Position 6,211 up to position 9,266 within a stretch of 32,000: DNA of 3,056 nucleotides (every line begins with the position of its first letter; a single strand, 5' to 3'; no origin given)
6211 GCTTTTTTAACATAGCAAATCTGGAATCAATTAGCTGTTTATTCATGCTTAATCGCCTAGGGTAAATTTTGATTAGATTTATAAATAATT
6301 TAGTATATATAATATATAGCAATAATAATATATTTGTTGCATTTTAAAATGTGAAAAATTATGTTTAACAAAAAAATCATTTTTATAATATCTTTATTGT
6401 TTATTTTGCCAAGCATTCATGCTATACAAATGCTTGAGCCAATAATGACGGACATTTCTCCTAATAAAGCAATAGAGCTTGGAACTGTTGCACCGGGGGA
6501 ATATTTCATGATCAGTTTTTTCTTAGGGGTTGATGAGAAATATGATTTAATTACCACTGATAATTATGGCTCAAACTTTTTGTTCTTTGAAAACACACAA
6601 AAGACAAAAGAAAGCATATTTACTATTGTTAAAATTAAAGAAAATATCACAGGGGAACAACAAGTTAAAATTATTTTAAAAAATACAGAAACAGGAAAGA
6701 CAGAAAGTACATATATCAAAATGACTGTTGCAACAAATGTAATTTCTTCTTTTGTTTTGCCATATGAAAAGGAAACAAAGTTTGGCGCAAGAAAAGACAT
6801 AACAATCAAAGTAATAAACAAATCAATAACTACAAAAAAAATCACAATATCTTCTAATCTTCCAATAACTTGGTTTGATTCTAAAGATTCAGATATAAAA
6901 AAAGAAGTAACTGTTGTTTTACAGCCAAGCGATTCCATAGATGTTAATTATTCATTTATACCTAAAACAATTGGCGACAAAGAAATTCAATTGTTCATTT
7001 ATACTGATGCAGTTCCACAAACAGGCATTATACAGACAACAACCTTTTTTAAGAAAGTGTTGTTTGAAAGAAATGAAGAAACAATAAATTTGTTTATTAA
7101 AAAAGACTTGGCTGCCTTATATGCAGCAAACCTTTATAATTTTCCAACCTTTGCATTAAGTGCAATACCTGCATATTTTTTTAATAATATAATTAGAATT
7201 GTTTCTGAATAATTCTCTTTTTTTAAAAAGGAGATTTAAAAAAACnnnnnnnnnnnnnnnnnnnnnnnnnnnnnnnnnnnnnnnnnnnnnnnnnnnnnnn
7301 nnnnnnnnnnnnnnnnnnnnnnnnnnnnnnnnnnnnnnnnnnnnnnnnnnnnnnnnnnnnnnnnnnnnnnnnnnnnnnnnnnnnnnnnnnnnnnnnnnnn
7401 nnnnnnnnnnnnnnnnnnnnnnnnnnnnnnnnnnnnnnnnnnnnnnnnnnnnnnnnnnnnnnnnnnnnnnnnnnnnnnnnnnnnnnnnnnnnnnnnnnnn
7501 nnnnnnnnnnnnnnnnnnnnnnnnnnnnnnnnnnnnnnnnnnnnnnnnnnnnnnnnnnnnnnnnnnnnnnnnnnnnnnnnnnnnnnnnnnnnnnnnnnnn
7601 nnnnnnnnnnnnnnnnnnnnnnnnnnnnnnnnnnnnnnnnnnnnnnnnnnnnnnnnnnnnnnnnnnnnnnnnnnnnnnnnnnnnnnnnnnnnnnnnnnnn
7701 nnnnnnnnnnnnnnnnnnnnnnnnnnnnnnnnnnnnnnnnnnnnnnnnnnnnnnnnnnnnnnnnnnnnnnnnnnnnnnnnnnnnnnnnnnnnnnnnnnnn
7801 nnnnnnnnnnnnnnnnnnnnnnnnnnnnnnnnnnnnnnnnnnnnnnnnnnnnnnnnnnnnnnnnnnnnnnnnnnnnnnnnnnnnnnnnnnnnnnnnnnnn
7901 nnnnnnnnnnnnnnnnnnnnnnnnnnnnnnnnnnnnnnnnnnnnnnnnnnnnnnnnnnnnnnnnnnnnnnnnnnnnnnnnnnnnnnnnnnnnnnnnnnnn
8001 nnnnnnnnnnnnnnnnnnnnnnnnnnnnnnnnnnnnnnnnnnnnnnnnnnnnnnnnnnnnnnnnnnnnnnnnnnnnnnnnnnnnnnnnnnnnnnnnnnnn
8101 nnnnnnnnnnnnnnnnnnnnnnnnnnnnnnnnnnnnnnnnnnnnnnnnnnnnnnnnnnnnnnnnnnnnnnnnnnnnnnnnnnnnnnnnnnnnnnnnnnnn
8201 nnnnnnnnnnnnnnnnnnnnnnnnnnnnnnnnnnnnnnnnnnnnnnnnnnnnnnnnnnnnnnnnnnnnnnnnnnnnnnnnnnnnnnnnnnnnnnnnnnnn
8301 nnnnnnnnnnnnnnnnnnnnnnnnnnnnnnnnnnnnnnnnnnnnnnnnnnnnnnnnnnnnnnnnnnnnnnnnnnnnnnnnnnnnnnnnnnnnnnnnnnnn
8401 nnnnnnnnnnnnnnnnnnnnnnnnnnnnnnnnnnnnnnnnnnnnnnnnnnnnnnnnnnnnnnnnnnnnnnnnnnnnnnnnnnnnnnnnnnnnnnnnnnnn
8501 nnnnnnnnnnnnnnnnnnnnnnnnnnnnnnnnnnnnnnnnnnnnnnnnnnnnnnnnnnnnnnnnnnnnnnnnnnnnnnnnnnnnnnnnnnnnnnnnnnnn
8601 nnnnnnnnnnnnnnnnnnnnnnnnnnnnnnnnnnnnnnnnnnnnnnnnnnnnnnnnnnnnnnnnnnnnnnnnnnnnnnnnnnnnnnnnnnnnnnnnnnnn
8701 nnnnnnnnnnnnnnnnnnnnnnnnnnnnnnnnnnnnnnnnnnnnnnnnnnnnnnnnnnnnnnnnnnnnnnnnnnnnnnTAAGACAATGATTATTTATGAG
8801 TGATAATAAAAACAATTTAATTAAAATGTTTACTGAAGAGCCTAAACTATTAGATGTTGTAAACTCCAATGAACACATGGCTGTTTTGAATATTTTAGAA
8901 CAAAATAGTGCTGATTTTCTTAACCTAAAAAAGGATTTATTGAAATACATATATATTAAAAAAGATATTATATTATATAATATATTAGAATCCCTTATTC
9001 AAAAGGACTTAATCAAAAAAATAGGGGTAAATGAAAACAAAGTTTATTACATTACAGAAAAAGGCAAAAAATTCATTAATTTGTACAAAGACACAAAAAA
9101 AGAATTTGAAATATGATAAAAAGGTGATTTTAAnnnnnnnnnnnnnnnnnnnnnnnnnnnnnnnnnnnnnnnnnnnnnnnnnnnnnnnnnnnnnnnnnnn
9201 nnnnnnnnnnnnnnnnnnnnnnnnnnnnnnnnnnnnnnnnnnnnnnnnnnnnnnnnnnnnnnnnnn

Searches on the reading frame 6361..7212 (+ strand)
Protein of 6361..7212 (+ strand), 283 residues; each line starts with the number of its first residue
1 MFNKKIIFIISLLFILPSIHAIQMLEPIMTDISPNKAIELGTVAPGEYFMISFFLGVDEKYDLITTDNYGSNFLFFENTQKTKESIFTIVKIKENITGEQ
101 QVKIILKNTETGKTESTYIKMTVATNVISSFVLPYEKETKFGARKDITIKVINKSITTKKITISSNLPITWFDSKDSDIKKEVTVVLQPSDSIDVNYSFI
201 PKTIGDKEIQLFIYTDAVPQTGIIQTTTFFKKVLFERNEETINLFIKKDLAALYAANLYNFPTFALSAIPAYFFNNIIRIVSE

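Call 31: search_protein_families(library=pfam, proteins=[window:6361-7212:+], max_evalue=0.01)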
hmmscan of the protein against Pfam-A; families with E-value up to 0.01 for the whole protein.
window:6361-7212:+ (283 aa): 1 family
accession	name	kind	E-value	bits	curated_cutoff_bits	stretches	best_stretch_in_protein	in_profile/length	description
PF12371.14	TMEM131_like_N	-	0.0024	18.5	28.8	1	148-215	22-84/84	Transmembrane protein 131-like N-terminal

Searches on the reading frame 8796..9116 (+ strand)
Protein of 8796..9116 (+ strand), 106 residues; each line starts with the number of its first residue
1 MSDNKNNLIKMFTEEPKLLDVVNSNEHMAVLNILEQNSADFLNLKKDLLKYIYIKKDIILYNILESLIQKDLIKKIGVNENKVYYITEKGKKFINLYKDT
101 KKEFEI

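Call 31: search_protein_families(library=pfam, proteins=[window:8796-9116:+], max_evalue=0.01)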
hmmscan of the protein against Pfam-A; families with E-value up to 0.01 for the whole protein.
window:8796-9116:+ (106 aa): 4 families
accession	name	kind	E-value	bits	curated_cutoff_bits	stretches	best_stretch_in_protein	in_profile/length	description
PF03551.20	PadR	-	0.00025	21.4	27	1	30-94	1-73/75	Transcriptional regulator PadR-like family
PF14277.12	DUF4364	-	0.0004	20.7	26.9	1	60-99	36-75/162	Domain of unknown function (DUF4364)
PF14947.12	HTH_45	-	0.00075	19.9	25.5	1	60-102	36-74/77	Winged helix-turn-helix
PF07381.18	EarA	-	0.0026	18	22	1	61-95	53-88/90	EarA-like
